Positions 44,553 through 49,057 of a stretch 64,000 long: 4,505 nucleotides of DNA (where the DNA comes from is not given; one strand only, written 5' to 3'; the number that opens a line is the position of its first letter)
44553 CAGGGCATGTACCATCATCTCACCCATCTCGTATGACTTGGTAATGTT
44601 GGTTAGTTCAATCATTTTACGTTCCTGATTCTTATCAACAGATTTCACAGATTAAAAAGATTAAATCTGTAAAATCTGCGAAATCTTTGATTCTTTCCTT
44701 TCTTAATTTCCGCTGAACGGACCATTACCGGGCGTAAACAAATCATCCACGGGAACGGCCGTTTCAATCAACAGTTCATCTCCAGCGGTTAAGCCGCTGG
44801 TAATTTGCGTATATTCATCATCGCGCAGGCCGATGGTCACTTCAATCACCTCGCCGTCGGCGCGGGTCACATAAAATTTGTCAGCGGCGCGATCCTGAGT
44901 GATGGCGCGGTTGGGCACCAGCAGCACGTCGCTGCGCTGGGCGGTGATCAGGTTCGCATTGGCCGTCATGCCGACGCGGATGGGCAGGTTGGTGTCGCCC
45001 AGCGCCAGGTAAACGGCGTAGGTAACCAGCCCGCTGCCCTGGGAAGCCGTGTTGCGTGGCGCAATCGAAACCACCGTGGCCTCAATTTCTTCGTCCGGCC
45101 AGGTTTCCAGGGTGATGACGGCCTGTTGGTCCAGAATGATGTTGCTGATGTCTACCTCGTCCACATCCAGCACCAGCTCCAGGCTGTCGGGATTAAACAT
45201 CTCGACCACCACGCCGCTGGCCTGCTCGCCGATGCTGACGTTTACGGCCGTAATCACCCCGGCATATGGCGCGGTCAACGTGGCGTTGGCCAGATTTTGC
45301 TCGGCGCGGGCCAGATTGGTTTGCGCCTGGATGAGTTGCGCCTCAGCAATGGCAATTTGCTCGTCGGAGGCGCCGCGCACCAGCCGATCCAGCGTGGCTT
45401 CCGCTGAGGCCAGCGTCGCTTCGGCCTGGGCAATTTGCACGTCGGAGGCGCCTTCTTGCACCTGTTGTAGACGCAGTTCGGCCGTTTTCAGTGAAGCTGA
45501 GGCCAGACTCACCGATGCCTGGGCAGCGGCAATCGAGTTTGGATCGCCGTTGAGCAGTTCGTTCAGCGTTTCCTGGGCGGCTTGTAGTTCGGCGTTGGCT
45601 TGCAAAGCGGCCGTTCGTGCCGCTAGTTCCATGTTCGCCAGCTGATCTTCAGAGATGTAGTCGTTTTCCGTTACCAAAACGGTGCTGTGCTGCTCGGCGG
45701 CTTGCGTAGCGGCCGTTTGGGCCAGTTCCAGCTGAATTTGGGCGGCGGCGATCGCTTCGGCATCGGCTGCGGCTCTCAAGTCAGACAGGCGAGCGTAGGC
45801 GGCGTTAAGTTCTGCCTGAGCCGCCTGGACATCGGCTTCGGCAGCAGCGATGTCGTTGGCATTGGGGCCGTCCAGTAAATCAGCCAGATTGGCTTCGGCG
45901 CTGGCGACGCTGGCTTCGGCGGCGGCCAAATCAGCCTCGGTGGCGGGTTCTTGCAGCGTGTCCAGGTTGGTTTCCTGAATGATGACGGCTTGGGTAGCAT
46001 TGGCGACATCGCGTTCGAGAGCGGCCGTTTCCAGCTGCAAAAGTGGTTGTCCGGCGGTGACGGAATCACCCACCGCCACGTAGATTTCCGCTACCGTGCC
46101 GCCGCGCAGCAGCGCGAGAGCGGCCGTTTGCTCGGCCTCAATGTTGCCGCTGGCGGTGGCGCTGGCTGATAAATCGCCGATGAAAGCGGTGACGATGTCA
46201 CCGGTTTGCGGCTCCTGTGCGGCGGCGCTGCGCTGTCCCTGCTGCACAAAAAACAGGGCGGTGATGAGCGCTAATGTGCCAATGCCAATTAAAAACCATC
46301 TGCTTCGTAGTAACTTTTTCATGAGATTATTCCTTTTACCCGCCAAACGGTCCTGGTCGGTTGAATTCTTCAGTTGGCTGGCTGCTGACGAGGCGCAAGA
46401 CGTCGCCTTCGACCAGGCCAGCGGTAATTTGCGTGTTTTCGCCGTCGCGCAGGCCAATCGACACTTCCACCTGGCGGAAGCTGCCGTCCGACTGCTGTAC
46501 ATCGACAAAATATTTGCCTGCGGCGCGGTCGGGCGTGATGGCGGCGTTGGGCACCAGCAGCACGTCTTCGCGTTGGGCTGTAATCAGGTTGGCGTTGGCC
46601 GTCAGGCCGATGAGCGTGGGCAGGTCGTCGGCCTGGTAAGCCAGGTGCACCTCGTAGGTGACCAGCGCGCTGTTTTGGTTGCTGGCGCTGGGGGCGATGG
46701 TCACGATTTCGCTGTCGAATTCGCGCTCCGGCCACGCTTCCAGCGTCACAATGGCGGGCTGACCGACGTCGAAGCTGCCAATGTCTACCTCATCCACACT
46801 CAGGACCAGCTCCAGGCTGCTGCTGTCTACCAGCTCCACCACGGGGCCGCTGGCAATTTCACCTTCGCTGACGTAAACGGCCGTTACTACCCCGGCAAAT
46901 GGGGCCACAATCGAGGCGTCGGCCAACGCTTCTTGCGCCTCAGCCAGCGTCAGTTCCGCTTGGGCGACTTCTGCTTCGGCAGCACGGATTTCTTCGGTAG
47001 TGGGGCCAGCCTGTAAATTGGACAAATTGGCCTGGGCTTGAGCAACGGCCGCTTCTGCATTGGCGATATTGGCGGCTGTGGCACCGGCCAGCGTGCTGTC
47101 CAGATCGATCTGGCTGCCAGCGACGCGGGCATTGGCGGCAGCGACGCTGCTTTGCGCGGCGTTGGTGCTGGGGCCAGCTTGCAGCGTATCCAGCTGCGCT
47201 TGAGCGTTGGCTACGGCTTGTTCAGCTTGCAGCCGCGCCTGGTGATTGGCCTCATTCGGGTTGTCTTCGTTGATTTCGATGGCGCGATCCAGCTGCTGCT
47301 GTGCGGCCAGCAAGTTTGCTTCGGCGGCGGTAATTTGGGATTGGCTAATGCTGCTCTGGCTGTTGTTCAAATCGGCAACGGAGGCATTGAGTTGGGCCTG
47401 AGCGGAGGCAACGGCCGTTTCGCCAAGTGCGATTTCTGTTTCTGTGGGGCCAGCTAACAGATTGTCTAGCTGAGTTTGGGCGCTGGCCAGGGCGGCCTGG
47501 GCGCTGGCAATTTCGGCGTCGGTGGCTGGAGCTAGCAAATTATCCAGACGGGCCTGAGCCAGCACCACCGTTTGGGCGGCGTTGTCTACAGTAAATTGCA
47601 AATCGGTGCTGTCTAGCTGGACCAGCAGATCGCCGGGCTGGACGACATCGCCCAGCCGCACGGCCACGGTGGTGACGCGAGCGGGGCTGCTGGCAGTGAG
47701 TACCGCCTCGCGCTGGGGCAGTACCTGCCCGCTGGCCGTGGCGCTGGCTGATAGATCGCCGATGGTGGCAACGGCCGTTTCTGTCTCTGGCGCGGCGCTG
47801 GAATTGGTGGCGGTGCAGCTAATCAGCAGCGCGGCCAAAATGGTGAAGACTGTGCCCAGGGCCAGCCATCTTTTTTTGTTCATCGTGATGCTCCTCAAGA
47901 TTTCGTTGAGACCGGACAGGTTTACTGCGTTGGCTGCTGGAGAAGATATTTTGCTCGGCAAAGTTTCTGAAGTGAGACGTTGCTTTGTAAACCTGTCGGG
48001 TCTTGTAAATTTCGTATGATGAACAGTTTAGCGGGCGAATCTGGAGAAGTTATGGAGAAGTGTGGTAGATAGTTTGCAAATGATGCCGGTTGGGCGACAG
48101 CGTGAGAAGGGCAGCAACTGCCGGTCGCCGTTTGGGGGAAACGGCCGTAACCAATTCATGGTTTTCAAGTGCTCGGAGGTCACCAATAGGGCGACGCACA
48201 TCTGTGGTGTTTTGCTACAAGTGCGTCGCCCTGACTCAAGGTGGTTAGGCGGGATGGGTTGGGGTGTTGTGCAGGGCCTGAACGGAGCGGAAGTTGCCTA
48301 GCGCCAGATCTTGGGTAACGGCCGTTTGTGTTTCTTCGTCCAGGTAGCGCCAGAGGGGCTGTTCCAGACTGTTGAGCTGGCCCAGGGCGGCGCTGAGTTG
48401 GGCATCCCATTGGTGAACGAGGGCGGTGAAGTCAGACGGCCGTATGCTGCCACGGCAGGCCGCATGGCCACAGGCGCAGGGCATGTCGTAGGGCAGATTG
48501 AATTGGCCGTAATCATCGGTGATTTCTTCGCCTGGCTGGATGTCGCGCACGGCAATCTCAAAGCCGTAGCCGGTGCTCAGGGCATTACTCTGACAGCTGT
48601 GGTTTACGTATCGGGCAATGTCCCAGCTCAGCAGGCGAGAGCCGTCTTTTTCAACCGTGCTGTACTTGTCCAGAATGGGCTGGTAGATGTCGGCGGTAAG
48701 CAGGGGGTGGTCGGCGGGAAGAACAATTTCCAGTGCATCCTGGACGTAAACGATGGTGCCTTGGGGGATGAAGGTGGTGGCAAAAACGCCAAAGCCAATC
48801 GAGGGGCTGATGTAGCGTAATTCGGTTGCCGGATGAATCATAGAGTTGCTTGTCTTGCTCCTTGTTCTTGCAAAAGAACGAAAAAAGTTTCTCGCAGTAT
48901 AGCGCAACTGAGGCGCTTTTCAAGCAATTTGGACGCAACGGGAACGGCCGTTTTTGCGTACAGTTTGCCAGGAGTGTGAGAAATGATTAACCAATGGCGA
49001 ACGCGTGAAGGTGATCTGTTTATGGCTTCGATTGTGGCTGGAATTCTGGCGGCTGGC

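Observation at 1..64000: Highly iterated 8-bp palindrome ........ (HIP-like, but not HIP1) saturates the window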

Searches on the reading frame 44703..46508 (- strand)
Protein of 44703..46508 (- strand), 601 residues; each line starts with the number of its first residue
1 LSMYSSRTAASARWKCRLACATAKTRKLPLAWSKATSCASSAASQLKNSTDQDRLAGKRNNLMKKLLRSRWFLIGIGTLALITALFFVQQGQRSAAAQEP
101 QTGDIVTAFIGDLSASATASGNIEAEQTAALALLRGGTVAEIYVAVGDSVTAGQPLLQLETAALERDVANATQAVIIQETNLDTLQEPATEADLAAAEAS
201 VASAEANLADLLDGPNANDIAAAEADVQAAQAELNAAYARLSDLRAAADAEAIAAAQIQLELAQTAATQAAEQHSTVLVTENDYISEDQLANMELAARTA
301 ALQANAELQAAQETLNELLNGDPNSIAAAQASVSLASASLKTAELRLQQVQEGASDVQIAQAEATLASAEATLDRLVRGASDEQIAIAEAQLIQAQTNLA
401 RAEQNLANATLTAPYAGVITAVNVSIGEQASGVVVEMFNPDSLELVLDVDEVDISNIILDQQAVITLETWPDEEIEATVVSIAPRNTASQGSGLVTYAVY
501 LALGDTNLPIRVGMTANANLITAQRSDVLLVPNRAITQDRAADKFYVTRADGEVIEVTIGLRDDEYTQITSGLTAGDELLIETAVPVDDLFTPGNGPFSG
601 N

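Call 22: search_protein_families(library=pfam, max_evalue=0.00001, proteins=[window:44703-46508:-])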
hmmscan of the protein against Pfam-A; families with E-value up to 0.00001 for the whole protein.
window:44703-46508:- (601 aa): 4 families
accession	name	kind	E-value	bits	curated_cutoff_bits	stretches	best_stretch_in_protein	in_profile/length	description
PF13437.12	HlyD_3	-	7.7e-11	43.1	22.2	1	410-513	1-106/106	HlyD family secretion protein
PF13533.13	Biotin_lipoyl_2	-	1e-07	32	29.8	0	137-160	9-32/32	Biotin-lipoyl like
PF00364.28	Biotin_lipoyl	-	1.1e-06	28.8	22.1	0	137-161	15-38/73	Biotin-requiring enzyme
PF16576.10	HlyD_D23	-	5.2e-06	26.3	30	0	330-485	46-187/214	Barrel-sandwich domain of CusB or HlyD membrane-fusion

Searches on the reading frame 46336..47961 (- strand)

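Call 22: search_protein_families(library=pfam, max_evalue=0.00001, proteins=[window:46336-47961:-])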
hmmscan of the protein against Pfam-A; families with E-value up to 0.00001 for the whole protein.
window:46336-47961:- (541 aa): 3 families
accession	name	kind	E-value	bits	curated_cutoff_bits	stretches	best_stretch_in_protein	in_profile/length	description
PF13437.12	HlyD_3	-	1.8e-11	45.2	22.2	1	351-440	2-93/106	HlyD family secretion protein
PF16576.10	HlyD_D23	-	3.1e-11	43.4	30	1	256-429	13-191/214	Barrel-sandwich domain of CusB or HlyD membrane-fusion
PF13533.13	Biotin_lipoyl_2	-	3.5e-10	39.9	29.8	1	88-117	3-32/32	Biotin-lipoyl like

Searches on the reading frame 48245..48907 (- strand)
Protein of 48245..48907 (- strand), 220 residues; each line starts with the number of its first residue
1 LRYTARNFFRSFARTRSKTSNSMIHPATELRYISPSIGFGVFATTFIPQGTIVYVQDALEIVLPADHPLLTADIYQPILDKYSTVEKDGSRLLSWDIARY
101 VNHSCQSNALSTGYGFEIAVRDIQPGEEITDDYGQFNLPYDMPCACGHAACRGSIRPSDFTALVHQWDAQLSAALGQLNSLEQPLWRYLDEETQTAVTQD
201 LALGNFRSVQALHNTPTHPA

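Call 22: search_protein_families(library=pfam, max_evalue=0.00001, proteins=[window:48245-48907:-])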
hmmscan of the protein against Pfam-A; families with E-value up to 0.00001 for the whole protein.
window:48245-48907:- (220 aa): 1 family
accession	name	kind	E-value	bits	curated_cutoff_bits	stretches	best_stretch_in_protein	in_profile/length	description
PF00856.33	SET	-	2e-14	54.3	22.4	1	38-134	1-105/105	SET domain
